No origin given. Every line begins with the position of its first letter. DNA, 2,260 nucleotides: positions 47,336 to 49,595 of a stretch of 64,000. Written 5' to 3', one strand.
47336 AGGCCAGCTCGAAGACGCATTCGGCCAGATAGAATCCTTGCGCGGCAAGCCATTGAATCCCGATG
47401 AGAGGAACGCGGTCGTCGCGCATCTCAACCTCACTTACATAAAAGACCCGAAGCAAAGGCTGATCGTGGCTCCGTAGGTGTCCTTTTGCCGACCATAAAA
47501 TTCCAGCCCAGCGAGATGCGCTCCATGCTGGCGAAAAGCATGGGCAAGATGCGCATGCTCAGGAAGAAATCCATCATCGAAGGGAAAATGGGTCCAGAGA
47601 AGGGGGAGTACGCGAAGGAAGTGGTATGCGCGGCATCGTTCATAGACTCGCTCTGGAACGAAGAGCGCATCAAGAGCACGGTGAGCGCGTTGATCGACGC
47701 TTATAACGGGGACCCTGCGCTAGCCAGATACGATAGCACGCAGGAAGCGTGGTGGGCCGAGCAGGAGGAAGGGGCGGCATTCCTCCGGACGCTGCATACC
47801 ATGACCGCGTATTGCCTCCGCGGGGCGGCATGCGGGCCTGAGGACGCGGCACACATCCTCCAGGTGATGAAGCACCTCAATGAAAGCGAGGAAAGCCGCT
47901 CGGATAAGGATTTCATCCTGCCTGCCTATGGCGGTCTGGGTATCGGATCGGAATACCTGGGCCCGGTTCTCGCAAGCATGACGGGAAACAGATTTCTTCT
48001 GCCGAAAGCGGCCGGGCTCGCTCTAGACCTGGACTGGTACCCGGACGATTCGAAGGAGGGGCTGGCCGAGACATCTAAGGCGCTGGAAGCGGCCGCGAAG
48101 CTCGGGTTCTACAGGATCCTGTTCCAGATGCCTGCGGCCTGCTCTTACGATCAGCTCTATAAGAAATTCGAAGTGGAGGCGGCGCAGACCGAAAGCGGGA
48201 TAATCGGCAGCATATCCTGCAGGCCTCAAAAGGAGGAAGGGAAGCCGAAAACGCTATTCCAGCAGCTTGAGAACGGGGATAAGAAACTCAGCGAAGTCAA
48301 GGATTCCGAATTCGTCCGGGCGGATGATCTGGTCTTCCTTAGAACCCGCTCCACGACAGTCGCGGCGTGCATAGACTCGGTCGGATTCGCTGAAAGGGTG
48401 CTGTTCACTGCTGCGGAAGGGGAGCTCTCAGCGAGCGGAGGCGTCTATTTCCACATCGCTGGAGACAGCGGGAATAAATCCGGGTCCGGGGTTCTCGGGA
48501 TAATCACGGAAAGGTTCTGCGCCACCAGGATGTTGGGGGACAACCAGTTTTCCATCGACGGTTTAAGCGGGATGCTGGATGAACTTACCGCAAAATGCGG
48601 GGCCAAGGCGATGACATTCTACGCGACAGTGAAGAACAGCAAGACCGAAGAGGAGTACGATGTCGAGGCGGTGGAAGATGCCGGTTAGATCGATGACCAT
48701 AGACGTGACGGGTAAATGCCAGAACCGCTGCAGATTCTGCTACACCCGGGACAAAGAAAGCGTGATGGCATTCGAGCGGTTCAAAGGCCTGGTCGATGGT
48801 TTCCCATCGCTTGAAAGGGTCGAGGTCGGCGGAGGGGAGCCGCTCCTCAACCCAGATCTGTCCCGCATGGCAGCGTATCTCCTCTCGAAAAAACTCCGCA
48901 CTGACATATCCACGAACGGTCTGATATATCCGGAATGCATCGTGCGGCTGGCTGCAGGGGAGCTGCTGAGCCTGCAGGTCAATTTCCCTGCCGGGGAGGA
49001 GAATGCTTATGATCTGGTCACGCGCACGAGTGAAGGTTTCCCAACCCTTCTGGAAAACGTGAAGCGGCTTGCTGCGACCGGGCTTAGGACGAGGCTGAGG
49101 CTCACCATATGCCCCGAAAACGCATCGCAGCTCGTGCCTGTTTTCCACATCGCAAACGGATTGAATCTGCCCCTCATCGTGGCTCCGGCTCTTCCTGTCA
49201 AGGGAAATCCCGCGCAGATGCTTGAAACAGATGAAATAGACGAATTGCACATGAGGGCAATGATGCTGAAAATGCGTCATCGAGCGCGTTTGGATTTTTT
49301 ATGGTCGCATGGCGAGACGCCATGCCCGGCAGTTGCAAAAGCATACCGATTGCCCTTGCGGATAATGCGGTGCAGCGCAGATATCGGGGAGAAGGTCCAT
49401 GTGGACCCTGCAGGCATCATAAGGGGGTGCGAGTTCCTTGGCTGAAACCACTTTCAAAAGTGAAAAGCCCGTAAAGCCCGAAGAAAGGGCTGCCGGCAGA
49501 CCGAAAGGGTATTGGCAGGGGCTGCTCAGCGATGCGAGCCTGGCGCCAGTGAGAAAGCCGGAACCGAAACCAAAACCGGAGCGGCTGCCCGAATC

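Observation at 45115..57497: Seven-gene, 12.4-kb translationally coupled operon of unknown function: degenerate tandem-AAA, three orphans, a small radical-SAM and two giant alpha-solenoid paralogues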

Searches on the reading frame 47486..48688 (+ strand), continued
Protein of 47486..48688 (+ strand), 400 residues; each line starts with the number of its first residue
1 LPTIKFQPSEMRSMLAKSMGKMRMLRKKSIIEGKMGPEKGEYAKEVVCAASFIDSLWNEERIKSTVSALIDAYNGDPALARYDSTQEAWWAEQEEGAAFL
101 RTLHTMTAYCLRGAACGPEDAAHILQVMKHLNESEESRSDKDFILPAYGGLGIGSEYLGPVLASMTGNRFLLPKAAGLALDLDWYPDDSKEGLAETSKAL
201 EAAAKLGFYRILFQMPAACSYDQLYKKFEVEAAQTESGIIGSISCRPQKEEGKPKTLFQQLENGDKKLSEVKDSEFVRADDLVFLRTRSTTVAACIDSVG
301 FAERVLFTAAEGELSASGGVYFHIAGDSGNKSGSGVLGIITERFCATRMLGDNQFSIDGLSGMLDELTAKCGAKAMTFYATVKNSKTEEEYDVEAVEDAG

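Call 83: fold_search(model_id=the predicted structure, library=pdb)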
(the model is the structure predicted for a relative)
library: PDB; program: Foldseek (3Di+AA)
matches with E <= 10: 308; with E <= 0.001: 0
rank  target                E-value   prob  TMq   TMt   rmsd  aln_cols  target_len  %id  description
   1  4rtp_A                1.5e-01  0.25  0.15  0.21  14.1       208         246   12  Complex of Escherichia coli DNA Adenine Methyltransferase (DAM) with AdoMet and with DNA Containing Proximal Pap Regul (released 2015-04-15)
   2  4rtm_A                2.1e-01  0.23  0.14  0.20  15.0       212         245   11  Complex of Escherichia coli DNA Adenine Methyltransferase (DAM) with AdoMet and with DNA Containing Distal Pap Regulon (released 2015-04-15)
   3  8tcc_A                2.5e-01  0.14  0.14  0.19  16.0       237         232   10  GTP Cyclohydrolase-IB with dehydrocostus lactone (released 2024-07-03)
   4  2ore_E                3.1e-01  0.20  0.15  0.21  13.4       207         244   10  Binary Structure of Escherichia coli DNA Adenine Methyltransferase and S-adenosylhomocysteine (released 2007-06-26)
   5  4rtk_A                3.1e-01  0.18  0.15  0.20  14.6       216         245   11  Complex of Escherichia coli DNA Adenine Methyltransferase (DAM) with SAH and with DNA Containing Distal Pap Regulon Se (released 2015-04-15)
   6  2g1p_A                3.2e-01  0.18  0.15  0.20  15.0       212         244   12  Structure of E. coli DNA adenine methyltransferase (DAM) (released 2006-11-21)
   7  2dpm                  3.2e-01  0.16  0.14  0.19  15.6       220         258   10  DPNM DNA ADENINE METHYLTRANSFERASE FROM STREPTOCCOCUS PNEUMONIAE COMPLEXED WITH S-ADENOSYLMETHIONINE (released 1998-12-23)
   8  2ore_F                3.4e-01  0.16  0.15  0.20  14.1       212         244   12  Binary Structure of Escherichia coli DNA Adenine Methyltransferase and S-adenosylhomocysteine (released 2007-06-26)
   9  4ava                  4.7e-01  0.75  0.15  0.17   7.3        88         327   16  Crystal structure of protein lysine acetyltransferase Rv0998 from Mycobacterium tuberculosis (released 2012-07-11)
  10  4f1i                  5.0e-01  0.09  0.12  0.13  19.6       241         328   10  Crystal structure of SeMet TDP2 from Caenorhabditis elegans (released 2012-10-31)
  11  2g1p_B                5.8e-01  0.12  0.14  0.19  13.9       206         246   11  Structure of E. coli DNA adenine methyltransferase (DAM) (released 2006-11-21)
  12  5jph_A                7.6e-01  0.72  0.11  0.28   3.4        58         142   14  Structure of a GNAT acetyltransferase SACOL1063 from Staphylococcus aureus in complex with CoA (released 2016-06-29)
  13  5jyx_K                7.6e-01  0.13  0.12  0.30  12.5       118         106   13  Crystal structure of the covalent thioimide intermediate of the archaeosine synthase QueF-Like (released 2016-11-09)
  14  4gew                  8.5e-01  0.08  0.12  0.14  19.1       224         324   10  Crystal structure of TDP2 from C. elegans (released 2012-10-31)
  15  5jq4_B                1.0e+00  0.30  0.11  0.24   4.9        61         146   15  Structure of a GNAT acetyltransferase SACOL1063 from Staphylococcus aureus (released 2016-06-29)
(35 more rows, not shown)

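Call 89: search_protein_families(library=pfam, proteins=[L001:5296-6642:+, L007:12537-14456:+, L007:18668-20524:+, L013:2434-4335:+, L013:10470-11768:+, L013:11765-13006:+, L013:14297-15292:-], max_evalue=0.01)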
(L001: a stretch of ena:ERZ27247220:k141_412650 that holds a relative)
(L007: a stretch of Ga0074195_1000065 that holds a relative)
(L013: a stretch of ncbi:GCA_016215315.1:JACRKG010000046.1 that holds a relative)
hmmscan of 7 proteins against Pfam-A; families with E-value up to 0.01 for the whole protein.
L001:5296-6642:+ (448 aa): 4 families
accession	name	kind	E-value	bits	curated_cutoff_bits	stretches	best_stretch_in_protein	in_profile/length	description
PF13646.12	HEAT_2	-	1.7e-13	51.1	27.7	1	362-440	4-83/88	HEAT repeats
PF02985.28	HEAT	-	1e-11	44.3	23.5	0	366-387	8-29/31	HEAT repeat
PF18991.6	DUF5724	-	2.9e-06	26.1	25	0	263-359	462-556/1214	Family of unknown function (DUF5724)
PF14666.11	RICTOR_M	-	0.00059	20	27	0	88-144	46-101/104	Rapamycin-insensitive companion of mTOR, middle domain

L007:12537-14456:+ (639 aa): 0 families

L007:18668-20524:+ (618 aa): 0 families

L013:2434-4335:+ (633 aa): 0 families

L013:10470-11768:+ (432 aa): 1 family
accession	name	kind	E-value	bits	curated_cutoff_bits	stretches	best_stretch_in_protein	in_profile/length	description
PF03417.21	AAT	-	0.0012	19.1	23.2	1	203-325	19-127/225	Acyl-coenzyme A:6-aminopenicillanic acid acyl-transferase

L013:11765-13006:+ (413 aa): 1 family
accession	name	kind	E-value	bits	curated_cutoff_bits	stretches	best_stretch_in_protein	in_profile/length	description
PF17470.7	Gp45_2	-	0.0091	16.4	28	0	295-320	24-49/58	Phage gene product 45.2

L013:14297-15292:- (331 aa): 1 family
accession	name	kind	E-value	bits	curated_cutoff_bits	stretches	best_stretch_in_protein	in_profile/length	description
PF00326.27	Peptidase_S9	-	0.00074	19.5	22.6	1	121-275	8-160/213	Prolyl oligopeptidase family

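Call 90: search_protein_families(library=pfam, alignment_id=A4, max_evalue=10)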
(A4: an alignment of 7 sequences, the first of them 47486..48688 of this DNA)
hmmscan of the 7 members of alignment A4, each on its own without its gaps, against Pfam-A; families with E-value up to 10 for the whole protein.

A. member 1, window:47486-48688:+ (400 aa): 0 families

B. families by the number of members that match (of 7 scanned): 2 families
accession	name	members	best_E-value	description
PF13118.11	DUF3972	1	0.0052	Protein of unknown function (DUF3972)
PF00581.25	Rhodanese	1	0.18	Rhodanese-like domain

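Call 92: search_protein_families(library=phrogs, proteins=[window:47486-48688:+], max_evalue=0.001)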
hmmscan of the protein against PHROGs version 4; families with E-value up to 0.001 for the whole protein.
window:47486-48688:+ (400 aa): 0 families

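Call 95: find_encoding_contigs(protein=P0030, flank=10000, max_places=3)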
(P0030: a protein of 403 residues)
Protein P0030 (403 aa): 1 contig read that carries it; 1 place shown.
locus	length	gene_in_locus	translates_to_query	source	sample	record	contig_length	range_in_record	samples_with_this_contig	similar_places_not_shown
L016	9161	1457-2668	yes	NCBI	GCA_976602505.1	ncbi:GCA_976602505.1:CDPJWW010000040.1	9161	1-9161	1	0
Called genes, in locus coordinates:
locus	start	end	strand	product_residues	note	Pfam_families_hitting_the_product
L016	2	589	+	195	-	?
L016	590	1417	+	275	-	-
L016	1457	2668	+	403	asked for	-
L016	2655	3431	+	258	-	PF04055:Radical_SAM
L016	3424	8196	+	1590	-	PF13646:HEAT_2 (faint)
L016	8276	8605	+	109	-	PF03013:Pyr_excise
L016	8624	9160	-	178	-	?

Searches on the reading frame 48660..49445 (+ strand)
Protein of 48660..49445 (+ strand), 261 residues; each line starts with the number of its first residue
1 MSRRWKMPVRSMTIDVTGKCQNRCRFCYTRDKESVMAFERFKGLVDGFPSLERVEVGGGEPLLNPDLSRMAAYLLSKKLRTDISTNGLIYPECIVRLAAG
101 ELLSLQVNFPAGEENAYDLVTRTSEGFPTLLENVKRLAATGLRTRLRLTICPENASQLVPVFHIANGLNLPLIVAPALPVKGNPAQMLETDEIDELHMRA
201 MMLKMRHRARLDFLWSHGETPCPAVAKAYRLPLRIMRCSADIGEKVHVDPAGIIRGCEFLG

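Call 3: search_protein_families(library=pfam, proteins=[window:48660-49445:+], max_evalue=0.01)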
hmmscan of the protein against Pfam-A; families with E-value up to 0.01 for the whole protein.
window:48660-49445:+ (261 aa): 1 family
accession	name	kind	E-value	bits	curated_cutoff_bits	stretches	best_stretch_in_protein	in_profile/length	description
PF04055.27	Radical_SAM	-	2.7e-13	50.9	29.5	1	16-158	3-159/166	Radical SAM superfamily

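Call 4: search_protein_families(library=padloc, proteins=[window:48660-49445:+], max_evalue=0.01)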
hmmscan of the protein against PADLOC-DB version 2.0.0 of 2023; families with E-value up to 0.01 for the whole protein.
window:48660-49445:+ (261 aa): 2 families
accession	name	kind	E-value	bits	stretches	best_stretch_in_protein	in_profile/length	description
PDLC02903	pVip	-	3e-12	44.6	1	14-151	4-146/257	Viperins not associated with kinases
PDLC02904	pVip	-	1.8e-08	32.2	1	16-150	9-149/262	Viperins associated with kinases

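Call 5: search_protein_families(library=ncbifam, proteins=[window:48660-49445:+], max_evalue=0.01)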
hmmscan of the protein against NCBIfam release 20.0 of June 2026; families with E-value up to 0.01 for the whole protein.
window:48660-49445:+ (261 aa): 45 families (the best 25 are shown)
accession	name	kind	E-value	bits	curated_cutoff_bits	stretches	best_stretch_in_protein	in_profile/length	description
TIGR04546.1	rSAM_ahbC_deAc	equivalog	3.5e-15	55.7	650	1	13-201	42-236/390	12,18-didecarboxysiroheme deacetylase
TIGR04054.1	rSAM_NirJ1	equivalog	1.4e-13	50.2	650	1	14-207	40-239/387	putative heme d1 biosynthesis radical SAM protein NirJ1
TIGR03962.1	mycofact_rSAM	equivalog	3.5e-13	49.4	265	1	11-172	13-180/339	mycofactocin radical SAM maturase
TIGR02668.1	moaA_archaeal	equivalog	5.9e-13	48.5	325.25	1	4-174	4-185/303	GTP 3',8-cyclase MoaA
TIGR02666.1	moaA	equivalog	2.8e-12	46.3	284.05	1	7-159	7-174/336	GTP 3',8-cyclase MoaA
TIGR04251.1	SCM_rSAM_ScmF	equivalog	3.3e-12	46.5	400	1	8-168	2-172/353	SynChlorMet cassette radical SAM/SPASM protein ScmF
TIGR04317.1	W_rSAM_matur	equivalog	1e-11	44.6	380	1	9-163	3-169/349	tungsten cofactor oxidoreductase radical SAM maturase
TIGR04250.1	SCM_rSAM_ScmE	equivalog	4.4e-11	42.3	400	1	10-171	3-172/358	SynChlorMet cassette radical SAM/SPASM protein ScmE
NF001199.0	PRK00164.2-1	equivalog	7.5e-11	41.7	231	1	3-142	5-150/308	GTP 3',8-cyclase MoaA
TIGR04545.1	rSAM_ahbD_hemeb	equivalog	5.7e-10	39.1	500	1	15-168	5-165/339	heme b synthase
TIGR04051.1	rSAM_NirJ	equivalog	2.3e-09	36.7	515.45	1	16-167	8-165/354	heme d1 biosynthesis radical SAM protein NirJ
TIGR04347.1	pseudo_SAM_Halo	equivalog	2.9e-09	36.7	525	1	14-164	42-198/390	TIGR04347 family pseudo-SAM/SPASM protein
TIGR03977.1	rSAM_pair_HxsC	equivalog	7e-09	35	267.9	1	8-164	23-189/292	His-Xaa-Ser system radical SAM maturase HxsC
TIGR04055.1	rSAM_NirJ2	equivalog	1.6e-08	34.4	500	1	15-161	5-157/326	putative heme d1 biosynthesis radical SAM protein NirJ2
TIGR03470.1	HpnH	equivalog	7e-08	31.8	225.05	1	54-200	76-225/318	adenosyl-hopene transferase HpnH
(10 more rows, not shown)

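Call 34: search_solved_structures(query=window:48678-49445:+, max_evalue=0.01)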
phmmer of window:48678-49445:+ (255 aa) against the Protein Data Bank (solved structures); distinct sequences matched with E-value up to 0.01: 7.
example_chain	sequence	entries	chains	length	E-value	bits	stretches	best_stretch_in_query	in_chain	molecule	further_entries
7vob_C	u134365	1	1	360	6.7e-07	32.4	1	18-153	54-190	Cytosylglucuronate decarboxylase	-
7voc_C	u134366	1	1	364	6.9e-07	32.3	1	18-153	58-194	Cytosylglucuronate decarboxylase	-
2fb2_A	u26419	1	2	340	1.9e-06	30.9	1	2-157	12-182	Molybdenum cofactor biosynthesis protein A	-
1tv7_A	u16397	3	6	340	2.6e-06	30.4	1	2-157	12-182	Molybdenum cofactor biosynthesis protein A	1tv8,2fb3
6efn_A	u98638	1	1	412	0.00045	23.1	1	5-213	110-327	Sporulation killing factor maturation protein SkfB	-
8hzy_A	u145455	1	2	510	0.009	18.9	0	13-132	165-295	DesII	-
8hzv_A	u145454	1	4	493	0.0092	18.8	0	13-132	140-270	Radical S-Adenosyl-L-methionine Enzyme DesII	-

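Call 92: search_protein_families(library=phrogs, proteins=[window:48678-49445:+], max_evalue=0.001)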
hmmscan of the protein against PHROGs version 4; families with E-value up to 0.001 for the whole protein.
window:48678-49445:+ (255 aa): 3 families
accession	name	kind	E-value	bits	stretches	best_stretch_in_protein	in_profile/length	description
phrog_1802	-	other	3e-09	37.3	1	4-253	44-321/556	radical SAM domain-containing protein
phrog_13987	-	other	0.00015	22.2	1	6-82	17-102/274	radical SAM domain-containing protein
phrog_7293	-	unknown function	0.00078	19.5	1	7-118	64-182/384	-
